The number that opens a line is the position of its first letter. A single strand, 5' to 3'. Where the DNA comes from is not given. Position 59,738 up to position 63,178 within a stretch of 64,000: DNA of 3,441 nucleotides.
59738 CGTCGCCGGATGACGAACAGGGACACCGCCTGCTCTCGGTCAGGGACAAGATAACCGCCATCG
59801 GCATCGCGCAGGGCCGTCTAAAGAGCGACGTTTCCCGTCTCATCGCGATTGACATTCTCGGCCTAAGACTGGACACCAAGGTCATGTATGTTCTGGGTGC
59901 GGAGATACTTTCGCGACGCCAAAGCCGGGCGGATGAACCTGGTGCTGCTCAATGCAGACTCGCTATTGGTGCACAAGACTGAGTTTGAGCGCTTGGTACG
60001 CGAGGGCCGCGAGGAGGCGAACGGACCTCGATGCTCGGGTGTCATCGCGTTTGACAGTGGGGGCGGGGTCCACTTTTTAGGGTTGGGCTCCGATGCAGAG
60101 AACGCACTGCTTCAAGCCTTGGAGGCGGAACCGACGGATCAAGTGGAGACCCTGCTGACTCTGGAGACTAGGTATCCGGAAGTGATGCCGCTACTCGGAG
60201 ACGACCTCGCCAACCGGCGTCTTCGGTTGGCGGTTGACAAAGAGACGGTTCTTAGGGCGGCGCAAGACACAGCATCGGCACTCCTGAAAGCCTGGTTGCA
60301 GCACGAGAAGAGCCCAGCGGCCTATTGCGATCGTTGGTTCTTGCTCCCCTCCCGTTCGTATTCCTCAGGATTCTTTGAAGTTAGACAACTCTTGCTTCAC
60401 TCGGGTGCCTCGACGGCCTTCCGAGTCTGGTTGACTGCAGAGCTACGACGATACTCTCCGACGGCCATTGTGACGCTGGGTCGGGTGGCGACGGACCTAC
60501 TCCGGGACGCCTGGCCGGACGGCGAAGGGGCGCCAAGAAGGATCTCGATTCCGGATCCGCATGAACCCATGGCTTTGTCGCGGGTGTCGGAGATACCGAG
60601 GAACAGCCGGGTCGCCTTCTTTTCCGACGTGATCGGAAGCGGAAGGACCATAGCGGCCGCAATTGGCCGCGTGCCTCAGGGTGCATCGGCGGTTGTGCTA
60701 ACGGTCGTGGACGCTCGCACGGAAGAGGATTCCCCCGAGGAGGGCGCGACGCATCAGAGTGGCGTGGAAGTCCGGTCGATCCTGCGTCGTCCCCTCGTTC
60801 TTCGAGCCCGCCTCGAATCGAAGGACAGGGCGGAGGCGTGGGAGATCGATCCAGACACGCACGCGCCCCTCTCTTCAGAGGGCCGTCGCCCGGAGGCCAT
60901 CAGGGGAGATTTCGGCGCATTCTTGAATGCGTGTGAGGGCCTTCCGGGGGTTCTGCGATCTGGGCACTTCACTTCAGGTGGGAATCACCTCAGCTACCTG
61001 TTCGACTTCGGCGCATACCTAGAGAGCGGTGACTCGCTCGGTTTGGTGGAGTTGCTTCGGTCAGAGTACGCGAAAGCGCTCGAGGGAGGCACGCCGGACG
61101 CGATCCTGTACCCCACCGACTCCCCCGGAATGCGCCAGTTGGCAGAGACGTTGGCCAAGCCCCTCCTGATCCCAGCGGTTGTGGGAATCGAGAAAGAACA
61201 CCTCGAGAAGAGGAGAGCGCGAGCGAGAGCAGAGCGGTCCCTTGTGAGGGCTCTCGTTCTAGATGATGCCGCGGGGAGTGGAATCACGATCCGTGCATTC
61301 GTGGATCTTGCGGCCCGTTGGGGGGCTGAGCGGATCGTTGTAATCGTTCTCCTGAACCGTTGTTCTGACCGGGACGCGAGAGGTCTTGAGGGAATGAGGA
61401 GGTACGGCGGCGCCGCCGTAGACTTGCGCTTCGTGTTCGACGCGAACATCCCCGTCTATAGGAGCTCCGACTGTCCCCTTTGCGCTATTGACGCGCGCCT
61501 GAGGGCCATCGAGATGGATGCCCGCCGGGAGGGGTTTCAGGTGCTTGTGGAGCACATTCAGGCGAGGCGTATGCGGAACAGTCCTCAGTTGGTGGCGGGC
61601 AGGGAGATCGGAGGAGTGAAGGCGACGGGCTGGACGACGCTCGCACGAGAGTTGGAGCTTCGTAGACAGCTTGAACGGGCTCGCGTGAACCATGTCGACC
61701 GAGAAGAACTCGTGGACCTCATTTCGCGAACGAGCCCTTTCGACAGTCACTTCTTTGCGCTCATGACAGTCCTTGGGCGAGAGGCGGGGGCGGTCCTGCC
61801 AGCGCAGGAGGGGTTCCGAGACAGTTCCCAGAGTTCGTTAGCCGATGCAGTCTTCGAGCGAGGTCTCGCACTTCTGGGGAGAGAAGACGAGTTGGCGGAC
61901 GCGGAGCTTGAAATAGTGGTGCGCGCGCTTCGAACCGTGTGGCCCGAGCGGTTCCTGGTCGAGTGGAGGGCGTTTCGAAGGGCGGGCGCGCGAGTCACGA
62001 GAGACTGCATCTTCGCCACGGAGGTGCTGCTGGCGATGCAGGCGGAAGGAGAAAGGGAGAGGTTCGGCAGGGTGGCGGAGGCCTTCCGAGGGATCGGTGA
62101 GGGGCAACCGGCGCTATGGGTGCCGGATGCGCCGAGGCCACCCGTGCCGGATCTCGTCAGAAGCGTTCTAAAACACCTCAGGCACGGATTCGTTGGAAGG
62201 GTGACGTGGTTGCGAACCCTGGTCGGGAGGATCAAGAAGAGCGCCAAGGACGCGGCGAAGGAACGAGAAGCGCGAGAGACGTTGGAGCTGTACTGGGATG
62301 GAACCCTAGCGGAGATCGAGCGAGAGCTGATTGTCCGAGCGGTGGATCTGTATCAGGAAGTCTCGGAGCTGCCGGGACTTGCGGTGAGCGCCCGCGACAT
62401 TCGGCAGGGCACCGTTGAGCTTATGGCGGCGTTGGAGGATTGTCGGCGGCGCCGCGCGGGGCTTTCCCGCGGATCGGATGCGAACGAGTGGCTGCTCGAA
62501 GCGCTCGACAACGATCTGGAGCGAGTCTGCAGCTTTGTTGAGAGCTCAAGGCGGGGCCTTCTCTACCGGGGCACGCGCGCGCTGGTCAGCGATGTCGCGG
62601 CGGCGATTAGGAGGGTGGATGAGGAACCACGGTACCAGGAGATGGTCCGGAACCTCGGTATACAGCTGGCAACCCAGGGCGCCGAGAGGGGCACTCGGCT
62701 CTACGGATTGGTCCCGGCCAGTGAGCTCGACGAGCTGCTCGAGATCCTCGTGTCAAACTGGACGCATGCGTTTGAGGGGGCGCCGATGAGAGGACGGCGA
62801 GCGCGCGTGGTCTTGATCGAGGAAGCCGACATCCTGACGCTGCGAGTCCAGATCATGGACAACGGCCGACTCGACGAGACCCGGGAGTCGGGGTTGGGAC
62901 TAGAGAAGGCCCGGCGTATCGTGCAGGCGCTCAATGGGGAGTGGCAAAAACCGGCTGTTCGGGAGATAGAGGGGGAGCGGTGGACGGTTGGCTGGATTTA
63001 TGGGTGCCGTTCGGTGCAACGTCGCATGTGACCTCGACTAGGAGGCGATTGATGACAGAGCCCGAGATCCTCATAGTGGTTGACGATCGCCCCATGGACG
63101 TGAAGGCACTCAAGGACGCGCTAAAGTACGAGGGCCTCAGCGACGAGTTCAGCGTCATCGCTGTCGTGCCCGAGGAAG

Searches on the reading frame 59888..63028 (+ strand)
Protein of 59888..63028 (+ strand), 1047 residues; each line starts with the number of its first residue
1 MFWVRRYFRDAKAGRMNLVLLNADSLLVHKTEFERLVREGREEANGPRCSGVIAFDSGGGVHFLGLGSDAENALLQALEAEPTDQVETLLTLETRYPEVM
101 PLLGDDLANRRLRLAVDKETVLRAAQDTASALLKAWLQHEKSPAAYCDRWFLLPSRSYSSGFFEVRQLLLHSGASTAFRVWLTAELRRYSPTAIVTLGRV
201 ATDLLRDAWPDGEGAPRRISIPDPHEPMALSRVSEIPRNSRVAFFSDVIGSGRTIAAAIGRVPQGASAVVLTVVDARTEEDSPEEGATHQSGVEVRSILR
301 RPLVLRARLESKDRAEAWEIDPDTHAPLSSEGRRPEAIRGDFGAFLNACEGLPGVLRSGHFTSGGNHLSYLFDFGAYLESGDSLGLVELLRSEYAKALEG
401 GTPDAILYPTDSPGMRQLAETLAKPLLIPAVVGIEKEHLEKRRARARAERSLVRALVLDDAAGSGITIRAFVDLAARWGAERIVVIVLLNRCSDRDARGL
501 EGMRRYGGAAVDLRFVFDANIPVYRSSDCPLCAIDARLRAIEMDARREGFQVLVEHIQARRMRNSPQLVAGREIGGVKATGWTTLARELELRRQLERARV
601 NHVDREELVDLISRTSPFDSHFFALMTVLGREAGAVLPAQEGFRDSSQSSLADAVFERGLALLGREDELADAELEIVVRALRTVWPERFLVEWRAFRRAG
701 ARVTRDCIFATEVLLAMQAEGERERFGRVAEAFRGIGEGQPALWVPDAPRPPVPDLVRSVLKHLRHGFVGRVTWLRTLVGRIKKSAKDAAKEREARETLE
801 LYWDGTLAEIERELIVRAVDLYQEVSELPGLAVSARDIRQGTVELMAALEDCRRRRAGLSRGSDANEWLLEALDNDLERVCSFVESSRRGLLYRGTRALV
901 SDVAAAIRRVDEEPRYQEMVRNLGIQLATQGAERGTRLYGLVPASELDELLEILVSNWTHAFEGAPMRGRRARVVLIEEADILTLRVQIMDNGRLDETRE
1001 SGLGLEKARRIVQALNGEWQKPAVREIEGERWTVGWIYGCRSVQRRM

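Call 3: search_protein_families(library=pfam, proteins=[window:59888-63028:+], max_evalue=0.1)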
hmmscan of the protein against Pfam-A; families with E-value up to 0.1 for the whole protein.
window:59888-63028:+ (1047 aa): 1 family
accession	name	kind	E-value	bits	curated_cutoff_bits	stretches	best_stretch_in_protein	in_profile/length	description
PF00156.33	Pribosyltran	-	0.00029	20.6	26.3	1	454-495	89-130/158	Phosphoribosyl transferase domain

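Call 4: search_protein_families(library=padloc, proteins=[window:59888-63028:+], max_evalue=0.1)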
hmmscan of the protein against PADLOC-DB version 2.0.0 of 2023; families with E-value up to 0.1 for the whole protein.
window:59888-63028:+ (1047 aa): 1 family
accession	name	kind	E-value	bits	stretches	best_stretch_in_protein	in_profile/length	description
PDLC02935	PRTase_III-A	-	0.076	10.3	0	240-259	129-148/290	-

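Call 41: search_protein_families(library=pfam, proteins=[L005:214-4713:+, P0152], max_evalue=1)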
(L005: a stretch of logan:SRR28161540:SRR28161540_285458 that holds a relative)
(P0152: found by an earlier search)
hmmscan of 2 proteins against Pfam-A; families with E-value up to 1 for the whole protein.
L005:214-4713:+ (1500 aa): 1 family
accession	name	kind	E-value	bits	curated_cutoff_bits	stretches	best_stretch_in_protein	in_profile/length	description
PF00156.33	Pribosyltran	-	0.00063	19.5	26.3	1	904-945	89-130/158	Phosphoribosyl transferase domain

P0152 (418 aa): 3 families
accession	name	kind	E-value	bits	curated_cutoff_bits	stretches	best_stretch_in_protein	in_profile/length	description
PF01048.26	PNP_UDP_1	-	4.4e-11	43.1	25.1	1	174-405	2-222/233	Phosphorylase superfamily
PF00072.30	Response_reg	-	0.0085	16.7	30.2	1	86-111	56-81/111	Response regulator receiver domain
PF02579.22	Nitro_FeMo-Co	-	0.17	12.7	26.3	1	165-241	6-80/94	Dinitrogenase iron-molybdenum cofactor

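Call 42: search_protein_families(library=padloc, proteins=[L005:214-4713:+, P0152], max_evalue=1)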
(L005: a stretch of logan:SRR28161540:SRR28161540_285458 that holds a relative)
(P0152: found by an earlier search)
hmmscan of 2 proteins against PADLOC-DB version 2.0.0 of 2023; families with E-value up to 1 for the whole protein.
L005:214-4713:+ (1500 aa): 0 families

P0152 (418 aa): 2 families
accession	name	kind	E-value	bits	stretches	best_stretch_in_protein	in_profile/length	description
PDLC04726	PDC-M60C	-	3.5e-21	73.6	1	214-412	197-398/407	-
PDLC00759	Effector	-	4.2e-13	46.6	1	219-416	296-502/506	PN-superfamily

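Call 48: search_protein_families(library=ncbifam, proteins=[L005:214-4713:+, P0152], max_evalue=1)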
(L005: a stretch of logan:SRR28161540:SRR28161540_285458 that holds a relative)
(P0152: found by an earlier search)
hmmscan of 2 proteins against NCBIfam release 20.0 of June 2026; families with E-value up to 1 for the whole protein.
L005:214-4713:+ (1500 aa): 4 families
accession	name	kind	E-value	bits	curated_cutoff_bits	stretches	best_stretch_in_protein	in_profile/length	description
NF006605.0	PRK09162.1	equivalog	0.00013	21.4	181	1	904-968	100-162/183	hypoxanthine-guanine phosphoribosyltransferase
NF004689.0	PRK06031.1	equivalog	0.0036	16.6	175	0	688-756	153-223/233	phosphoribosyltransferase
NF002620.0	PRK02277.1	subfamily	0.0037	17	115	0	904-942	143-181/201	orotate phosphoribosyltransferase-like protein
NF005592.0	PRK07322.1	subfamily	0.18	11.2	143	0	688-732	119-162/180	adenine phosphoribosyltransferase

P0152 (418 aa): 7 families
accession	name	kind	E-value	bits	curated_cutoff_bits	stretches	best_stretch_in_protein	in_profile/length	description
NF004079.0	PRK05584.1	equivalog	3.5e-12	46.3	169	1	174-406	3-218/232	5'-methylthioadenosine/adenosylhomocysteine nucleosidase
NF004489.0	PRK05819.1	subfamily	9.3e-05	21.8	230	1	203-269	46-111/236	DeoD-type purine-nucleoside phosphorylase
TIGR01704.1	MTA_SAH-Nsdase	equivalog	0.00051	19.6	73.8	1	337-407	147-218/229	5'-methylthioadenosine/S-adenosylhomocysteine nucleosidase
TIGR00107.1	deoD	equivalog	0.0043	16.6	232.25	1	202-267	41-104/232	purine-nucleoside phosphorylase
NF004168.0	PRK05634.1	equivalog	0.0063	16.3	129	1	337-405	109-175/185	nucleosidase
TIGR03664.1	fut_nucase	equivalog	0.16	11.7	124.7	1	175-394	2-208/228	futalosine hydrolase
TIGR03468.1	HpnG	hypoth_equivalog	0.17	11.4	187.1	1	326-392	96-161/212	hopanoid-associated phosphorylase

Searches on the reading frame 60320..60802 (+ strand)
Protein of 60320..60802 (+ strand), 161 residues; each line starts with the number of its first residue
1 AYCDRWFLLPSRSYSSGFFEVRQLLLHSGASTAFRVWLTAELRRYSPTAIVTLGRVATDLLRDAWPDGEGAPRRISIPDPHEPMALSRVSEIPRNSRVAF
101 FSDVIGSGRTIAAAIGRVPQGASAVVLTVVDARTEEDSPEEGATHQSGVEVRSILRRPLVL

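Call 61: search_protein_families(library=pfam, proteins=[window:60320-60802:+], max_evalue=10)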
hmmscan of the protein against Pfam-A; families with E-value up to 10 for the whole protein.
seq(161 aa): 1 family
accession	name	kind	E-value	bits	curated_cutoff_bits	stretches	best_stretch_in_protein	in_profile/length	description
PF03167.25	UDG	-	0.12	12.9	24.3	1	32-61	69-98/141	Uracil DNA glycosylase superfamily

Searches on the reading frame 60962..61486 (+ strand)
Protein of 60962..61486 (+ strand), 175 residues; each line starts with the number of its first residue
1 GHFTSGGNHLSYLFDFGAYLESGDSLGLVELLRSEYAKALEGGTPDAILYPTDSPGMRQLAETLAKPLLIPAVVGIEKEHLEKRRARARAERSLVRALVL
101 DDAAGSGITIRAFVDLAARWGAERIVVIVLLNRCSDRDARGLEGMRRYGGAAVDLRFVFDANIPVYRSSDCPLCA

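Call 61: search_protein_families(library=pfam, proteins=[window:60962-61486:+], max_evalue=10)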
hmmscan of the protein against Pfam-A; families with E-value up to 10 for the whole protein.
seq(175 aa): 1 family
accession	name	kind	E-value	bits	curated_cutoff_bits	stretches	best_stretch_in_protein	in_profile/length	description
PF00156.33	Pribosyltran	-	0.00019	21.2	26.3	1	95-137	88-130/158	Phosphoribosyl transferase domain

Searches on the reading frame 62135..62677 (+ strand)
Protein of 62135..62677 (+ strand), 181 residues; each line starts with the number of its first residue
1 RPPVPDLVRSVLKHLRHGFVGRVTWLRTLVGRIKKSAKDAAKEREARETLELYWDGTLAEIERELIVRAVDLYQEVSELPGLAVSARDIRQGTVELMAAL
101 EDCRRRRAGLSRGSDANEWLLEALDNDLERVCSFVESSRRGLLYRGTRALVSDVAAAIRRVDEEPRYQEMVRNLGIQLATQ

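Call 61: search_protein_families(library=pfam, proteins=[window:62135-62677:+], max_evalue=10)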
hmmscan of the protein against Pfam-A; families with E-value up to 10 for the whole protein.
seq(181 aa): 2 families
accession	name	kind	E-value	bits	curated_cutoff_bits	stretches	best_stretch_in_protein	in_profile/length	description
PF11221.13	Med21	-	0.039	14.7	37.3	1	41-108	55-122/144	Subunit 21 of Mediator complex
PF09969.14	DUF2203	-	0.1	13.7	24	1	23-102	12-92/122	Uncharacterized conserved protein (DUF2203)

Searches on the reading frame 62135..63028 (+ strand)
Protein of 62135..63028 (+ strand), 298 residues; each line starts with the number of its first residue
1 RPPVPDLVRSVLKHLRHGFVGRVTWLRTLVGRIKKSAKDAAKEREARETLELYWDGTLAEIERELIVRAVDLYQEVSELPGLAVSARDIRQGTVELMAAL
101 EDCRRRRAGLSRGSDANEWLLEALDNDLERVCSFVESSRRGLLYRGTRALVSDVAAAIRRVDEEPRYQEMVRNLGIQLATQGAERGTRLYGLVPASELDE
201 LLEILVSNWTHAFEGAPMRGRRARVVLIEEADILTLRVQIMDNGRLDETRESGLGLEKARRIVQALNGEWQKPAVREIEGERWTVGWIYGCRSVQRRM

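Call 56: predict_structure(protein=window:62135-63028:+)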
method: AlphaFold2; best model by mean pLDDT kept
length: 298 residues; sequences in the alignment: 1
mean_pLDDT: 42.5   pTM: 0.30
mean pLDDT of the five models: 42.5, 42.4, 38.5, 37.2, 36.2
residues with pLDDT >= 90: 0; 70-90: 0; 50-70: 80; < 50: 218
segments of 3 or more residues with pLDDT < 50: 1-24, 69-73, 75-86, 131-298
pLDDT, mean of each block of 10 residues (from residue 1): 35 40 49 54 54 54 51 46 46 54 60 54 52 44 39 38 39 39 31 32 36 33 41 42 43 41 39 29 29 27
secondary structure, 60 per line:
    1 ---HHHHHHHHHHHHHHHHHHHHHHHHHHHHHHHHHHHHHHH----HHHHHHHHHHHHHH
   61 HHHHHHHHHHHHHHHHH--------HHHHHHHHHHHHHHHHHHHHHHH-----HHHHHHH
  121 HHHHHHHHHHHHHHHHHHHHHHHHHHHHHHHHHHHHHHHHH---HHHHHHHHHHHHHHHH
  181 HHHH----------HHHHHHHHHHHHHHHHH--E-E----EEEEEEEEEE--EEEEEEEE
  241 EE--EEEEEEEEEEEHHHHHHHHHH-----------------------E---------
elements in order: H4-42 H47-77 H86-108 H114-161 H165-184 H195-211 E221-230 E233-242 E245-255 H256-265
